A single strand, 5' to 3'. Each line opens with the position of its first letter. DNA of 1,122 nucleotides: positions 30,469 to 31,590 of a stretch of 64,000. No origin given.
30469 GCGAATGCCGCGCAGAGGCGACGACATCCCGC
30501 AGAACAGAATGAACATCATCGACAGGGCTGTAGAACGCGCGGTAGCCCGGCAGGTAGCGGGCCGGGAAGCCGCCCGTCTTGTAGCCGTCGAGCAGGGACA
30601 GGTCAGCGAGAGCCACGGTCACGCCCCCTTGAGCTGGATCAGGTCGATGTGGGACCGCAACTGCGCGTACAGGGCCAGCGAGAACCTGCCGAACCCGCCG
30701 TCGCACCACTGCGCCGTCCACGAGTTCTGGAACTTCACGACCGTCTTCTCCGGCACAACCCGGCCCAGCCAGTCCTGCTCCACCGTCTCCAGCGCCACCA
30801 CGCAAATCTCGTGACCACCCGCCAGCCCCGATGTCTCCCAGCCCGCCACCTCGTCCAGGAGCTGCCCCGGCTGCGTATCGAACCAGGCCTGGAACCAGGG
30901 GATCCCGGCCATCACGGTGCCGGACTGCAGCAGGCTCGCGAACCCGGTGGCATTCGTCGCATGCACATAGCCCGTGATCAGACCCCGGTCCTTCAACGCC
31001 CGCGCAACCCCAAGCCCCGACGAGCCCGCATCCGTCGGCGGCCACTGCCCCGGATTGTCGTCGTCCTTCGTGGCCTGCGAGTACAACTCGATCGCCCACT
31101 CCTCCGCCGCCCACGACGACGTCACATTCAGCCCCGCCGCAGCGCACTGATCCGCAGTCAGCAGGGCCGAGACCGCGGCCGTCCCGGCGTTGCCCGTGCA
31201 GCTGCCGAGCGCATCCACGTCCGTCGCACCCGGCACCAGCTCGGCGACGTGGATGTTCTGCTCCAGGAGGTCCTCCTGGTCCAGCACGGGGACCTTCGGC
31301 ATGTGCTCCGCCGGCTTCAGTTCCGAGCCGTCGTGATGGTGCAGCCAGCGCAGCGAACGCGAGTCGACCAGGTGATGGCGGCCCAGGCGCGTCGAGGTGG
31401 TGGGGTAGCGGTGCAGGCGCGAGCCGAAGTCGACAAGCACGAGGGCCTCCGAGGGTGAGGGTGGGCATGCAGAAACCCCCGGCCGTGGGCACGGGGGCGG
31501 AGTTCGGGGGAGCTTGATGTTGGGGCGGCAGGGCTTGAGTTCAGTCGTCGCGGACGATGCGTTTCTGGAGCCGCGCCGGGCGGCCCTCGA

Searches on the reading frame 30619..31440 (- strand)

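Call 75: search_protein_families(library=phrogs, proteins=[window:30619-31440:-], max_evalue=0.001)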
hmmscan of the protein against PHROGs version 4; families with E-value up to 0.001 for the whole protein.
window:30619-31440:- (273 aa): 1 family
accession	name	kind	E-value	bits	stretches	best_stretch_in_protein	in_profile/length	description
phrog_16701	-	other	7.8e-22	78.8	1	77-255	45-213/234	peptidase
